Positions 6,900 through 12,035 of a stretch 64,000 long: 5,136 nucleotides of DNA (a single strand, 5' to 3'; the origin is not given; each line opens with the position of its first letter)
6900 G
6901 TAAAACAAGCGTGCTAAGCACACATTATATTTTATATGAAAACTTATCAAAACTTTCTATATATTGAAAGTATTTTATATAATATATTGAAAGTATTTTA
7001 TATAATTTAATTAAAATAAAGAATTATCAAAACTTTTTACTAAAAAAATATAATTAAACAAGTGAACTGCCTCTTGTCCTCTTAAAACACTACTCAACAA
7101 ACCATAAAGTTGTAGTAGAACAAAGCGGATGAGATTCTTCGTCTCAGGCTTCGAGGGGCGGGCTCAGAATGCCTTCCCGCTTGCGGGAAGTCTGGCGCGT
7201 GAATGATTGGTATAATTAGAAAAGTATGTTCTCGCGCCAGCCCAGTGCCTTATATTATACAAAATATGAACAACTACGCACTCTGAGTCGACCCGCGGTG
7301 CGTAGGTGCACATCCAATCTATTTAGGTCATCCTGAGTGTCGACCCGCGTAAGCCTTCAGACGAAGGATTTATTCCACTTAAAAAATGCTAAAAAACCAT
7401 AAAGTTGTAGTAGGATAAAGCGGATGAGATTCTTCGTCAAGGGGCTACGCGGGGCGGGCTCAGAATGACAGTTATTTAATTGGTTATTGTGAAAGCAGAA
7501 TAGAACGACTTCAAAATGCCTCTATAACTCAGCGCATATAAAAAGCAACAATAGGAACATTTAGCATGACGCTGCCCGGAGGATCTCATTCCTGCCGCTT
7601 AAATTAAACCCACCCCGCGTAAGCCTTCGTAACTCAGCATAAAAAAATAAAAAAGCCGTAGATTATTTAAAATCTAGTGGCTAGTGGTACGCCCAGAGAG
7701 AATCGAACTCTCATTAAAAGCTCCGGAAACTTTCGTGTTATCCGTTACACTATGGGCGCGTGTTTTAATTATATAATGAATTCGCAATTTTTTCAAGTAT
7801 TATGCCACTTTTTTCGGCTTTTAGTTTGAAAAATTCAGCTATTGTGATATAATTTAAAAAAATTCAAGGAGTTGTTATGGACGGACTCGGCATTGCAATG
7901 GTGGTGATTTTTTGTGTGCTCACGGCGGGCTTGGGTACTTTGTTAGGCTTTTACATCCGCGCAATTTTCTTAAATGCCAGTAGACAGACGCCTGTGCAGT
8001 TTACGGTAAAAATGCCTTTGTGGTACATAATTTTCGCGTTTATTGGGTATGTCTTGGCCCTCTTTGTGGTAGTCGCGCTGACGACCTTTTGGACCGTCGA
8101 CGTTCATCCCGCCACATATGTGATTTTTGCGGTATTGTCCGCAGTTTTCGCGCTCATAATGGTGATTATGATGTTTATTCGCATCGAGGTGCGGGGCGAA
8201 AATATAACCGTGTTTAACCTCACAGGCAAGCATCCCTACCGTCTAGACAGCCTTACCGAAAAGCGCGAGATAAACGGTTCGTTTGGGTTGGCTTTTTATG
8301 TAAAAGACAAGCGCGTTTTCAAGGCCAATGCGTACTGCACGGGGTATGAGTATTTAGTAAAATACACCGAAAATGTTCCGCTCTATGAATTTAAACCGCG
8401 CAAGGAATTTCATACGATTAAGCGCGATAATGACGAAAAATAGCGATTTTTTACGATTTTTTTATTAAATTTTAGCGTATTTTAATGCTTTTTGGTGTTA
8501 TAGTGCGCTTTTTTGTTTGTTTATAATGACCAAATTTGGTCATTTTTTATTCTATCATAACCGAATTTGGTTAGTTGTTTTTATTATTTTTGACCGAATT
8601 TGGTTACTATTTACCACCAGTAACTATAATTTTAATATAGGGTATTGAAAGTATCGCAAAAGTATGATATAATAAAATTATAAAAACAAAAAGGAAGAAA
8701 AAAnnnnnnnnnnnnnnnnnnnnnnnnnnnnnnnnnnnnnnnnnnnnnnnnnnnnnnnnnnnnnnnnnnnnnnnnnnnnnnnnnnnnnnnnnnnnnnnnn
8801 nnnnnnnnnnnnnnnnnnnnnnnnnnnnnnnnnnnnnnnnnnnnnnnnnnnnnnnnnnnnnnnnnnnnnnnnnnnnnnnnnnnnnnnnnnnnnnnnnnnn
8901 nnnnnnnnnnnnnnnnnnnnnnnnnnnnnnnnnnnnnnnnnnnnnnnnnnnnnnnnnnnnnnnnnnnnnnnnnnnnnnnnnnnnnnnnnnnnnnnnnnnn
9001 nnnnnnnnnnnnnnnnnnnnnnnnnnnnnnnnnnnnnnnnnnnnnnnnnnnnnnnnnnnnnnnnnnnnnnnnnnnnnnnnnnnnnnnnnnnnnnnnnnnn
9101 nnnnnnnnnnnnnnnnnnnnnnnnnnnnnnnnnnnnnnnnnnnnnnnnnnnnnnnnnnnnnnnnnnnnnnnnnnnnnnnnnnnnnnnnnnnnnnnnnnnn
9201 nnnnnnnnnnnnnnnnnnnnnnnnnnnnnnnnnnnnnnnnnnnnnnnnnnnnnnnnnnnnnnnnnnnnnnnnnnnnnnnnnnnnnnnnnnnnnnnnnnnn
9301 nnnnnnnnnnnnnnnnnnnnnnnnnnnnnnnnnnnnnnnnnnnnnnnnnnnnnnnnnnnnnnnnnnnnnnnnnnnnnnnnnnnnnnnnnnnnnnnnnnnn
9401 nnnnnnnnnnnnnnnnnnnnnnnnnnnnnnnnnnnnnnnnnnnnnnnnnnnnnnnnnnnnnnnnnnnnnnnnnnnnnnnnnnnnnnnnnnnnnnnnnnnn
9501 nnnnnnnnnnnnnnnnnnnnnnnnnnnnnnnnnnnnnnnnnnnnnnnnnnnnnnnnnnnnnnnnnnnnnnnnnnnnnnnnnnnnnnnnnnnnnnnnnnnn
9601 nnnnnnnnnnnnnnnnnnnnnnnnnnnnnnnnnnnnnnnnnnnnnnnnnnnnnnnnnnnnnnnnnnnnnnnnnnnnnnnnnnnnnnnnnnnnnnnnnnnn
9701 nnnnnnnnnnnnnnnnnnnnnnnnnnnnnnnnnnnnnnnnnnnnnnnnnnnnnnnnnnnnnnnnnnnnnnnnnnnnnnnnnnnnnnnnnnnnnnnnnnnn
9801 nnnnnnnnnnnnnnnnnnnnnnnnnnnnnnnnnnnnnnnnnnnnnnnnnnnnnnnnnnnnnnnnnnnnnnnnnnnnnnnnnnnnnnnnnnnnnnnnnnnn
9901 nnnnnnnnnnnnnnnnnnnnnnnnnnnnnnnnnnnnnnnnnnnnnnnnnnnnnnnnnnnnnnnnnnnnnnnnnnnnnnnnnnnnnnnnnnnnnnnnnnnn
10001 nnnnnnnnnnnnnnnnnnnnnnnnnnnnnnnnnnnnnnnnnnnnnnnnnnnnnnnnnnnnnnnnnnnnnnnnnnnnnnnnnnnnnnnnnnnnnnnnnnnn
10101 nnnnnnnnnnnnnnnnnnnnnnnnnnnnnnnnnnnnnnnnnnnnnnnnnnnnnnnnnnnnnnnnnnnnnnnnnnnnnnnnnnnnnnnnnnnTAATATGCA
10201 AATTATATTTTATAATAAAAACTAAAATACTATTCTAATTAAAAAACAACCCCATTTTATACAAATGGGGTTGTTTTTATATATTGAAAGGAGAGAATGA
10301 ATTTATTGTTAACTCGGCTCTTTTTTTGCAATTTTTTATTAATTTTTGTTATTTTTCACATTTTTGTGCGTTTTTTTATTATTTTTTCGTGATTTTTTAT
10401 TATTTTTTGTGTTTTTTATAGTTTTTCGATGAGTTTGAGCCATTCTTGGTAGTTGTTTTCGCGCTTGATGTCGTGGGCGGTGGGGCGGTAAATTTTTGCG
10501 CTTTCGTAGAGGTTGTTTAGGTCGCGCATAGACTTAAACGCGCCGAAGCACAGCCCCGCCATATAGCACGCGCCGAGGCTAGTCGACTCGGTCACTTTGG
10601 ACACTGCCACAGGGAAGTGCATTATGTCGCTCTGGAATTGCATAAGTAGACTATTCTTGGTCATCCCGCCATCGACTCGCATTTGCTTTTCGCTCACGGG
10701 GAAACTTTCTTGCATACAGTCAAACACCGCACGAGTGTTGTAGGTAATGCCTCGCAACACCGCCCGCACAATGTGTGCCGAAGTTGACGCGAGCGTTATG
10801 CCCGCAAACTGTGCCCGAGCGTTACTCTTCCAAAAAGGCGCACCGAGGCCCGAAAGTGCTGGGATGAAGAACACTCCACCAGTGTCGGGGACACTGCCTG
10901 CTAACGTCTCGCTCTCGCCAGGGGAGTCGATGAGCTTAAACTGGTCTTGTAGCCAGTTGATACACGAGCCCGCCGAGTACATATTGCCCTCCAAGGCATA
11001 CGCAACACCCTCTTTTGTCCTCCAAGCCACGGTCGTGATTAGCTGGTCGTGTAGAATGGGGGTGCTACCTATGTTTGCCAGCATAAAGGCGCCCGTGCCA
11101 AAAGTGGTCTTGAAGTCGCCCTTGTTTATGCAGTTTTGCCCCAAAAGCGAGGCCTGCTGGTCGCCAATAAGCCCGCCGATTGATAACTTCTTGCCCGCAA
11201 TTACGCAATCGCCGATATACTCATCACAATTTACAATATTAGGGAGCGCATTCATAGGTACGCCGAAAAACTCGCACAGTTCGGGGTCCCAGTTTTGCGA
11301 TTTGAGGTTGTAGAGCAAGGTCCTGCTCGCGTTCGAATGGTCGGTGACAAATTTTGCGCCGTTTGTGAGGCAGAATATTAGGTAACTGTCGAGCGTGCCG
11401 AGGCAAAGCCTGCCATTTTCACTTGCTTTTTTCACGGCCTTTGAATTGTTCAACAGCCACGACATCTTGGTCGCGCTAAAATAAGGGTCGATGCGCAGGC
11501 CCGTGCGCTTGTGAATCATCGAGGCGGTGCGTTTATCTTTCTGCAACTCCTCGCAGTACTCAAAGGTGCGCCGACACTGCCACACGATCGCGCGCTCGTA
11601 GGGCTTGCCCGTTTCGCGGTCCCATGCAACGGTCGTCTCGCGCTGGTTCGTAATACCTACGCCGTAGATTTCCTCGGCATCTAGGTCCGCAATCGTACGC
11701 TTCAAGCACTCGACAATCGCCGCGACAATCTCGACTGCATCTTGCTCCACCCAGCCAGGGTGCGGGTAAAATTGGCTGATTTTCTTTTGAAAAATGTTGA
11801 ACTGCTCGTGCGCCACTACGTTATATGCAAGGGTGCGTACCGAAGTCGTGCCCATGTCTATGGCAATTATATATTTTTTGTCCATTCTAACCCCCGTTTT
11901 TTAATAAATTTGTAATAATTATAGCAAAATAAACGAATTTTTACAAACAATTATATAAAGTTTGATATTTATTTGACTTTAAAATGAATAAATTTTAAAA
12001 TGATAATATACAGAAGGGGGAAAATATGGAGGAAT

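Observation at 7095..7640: Modular (mosaic) intergenic repeat family, densest next to tRNA-Arg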

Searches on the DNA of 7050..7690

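Call 34: search_rna_families(source=window, start=7050, end=7690, threshold=evalue, max_evalue=10)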
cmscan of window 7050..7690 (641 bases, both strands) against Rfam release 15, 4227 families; matches with E-value up to 10: 4.
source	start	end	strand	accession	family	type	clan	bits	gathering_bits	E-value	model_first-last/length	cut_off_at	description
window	7311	7481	+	RF03826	MIR825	Gene; miRNA;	-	20.8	160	0.41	1-146/146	no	MIR825 microRNA precursor family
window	7068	7159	+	RF02773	TrxA_thermometer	Cis-reg; thermoregulator;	-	19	58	2.1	1-88/88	no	TrxA 5' UTR thermometer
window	7354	7402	+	RF01726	SAM-II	Cis-reg; riboswitch;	-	15.5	44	4.2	1-60/60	no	SAM-II riboswitch aptamer (SAM-II long loop)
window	7171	7192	+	RF01762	whalefall-1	Gene; sRNA;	-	13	37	2.4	24-45/56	no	Whalefall-1 RNA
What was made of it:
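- On Any Rfam RNA family: For 7050-7690 the best matches at E up to 10 are far below threshold (call 34).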

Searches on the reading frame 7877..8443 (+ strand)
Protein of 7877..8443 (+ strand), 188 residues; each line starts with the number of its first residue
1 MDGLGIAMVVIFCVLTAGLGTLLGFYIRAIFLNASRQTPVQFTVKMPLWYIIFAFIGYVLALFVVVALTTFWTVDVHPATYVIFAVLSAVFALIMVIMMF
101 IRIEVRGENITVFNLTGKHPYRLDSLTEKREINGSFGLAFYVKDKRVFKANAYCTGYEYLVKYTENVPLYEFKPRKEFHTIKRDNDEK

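Call 15: search_protein_families(library=pfam, proteins=[window:7877-8443:+])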
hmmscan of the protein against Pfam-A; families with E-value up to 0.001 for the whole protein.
window:7877-8443:+ (188 aa): 1 family
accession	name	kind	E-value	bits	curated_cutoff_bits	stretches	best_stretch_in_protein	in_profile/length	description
PF20197.3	DUF6560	-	1.2e-05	26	27.8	1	51-151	54-149/174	Family of unknown function (DUF6560)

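Call 56: find_encoding_contigs(protein=window:7877-8443:+, flank=4000, max_places=10)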
Protein window:7877-8443:+ (188 aa): 20 contigs read that carry it; 10 places shown.
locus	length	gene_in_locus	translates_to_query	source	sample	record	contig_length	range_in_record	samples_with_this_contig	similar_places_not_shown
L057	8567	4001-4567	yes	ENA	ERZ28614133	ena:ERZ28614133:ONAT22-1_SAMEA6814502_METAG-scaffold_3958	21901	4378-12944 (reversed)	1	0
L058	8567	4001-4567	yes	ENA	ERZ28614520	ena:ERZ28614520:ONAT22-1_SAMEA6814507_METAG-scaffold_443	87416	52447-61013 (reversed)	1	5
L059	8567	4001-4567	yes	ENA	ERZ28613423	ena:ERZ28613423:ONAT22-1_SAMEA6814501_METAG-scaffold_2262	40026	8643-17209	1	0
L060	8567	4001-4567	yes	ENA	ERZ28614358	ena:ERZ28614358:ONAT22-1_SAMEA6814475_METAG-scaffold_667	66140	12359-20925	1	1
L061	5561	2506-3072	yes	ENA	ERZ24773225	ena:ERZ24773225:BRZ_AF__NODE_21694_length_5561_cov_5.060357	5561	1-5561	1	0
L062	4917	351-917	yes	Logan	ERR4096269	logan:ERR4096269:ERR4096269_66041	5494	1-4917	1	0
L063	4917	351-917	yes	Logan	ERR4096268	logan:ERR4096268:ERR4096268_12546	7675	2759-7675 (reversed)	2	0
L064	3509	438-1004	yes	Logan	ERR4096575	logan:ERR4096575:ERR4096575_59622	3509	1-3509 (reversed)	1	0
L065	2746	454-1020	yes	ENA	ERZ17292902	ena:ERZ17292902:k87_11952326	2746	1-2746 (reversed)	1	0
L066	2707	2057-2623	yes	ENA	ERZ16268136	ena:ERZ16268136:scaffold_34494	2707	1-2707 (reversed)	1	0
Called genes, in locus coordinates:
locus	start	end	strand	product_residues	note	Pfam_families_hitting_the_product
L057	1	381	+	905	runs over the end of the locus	-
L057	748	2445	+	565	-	PF00106:adh_short, PF13561:adh_short_C2, PF23441:SDR (faint)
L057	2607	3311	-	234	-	-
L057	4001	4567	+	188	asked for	PF20197:DUF6560 (weak)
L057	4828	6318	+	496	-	-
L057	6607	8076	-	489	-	PF00370:FGGY_N, PF02782:FGGY_C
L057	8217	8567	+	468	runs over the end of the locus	PF01266:DAO, PF04324:Fer2_BFD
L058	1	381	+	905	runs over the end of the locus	-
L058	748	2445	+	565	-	PF00106:adh_short, PF13561:adh_short_C2, PF23441:SDR (faint)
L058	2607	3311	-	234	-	-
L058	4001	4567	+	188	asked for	PF20197:DUF6560 (weak)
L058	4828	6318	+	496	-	-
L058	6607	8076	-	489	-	PF00370:FGGY_N, PF02782:FGGY_C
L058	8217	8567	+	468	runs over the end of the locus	PF01266:DAO, PF04324:Fer2_BFD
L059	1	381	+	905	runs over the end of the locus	-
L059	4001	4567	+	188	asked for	PF20197:DUF6560 (weak)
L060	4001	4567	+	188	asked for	PF20197:DUF6560 (weak)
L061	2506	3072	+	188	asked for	PF20197:DUF6560 (weak)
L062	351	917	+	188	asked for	PF20197:DUF6560 (weak)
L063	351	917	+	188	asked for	PF20197:DUF6560 (weak)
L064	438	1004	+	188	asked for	PF20197:DUF6560 (weak)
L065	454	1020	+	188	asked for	PF20197:DUF6560 (weak)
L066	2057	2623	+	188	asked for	PF20197:DUF6560 (weak)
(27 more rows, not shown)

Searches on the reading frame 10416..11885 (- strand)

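Call 16: search_protein_families(library=pfam, proteins=[window:10416-11885:-])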
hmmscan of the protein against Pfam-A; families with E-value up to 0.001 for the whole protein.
window:10416-11885:- (489 aa): 2 families
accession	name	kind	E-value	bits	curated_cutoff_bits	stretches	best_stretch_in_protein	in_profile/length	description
PF00370.27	FGGY_N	-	5.3e-64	216.6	28.8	1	5-249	1-245/245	FGGY family of carbohydrate kinases, N-terminal domain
PF02782.22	FGGY_C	-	5.7e-35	121.3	27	1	260-444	3-195/198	FGGY family of carbohydrate kinases, C-terminal domain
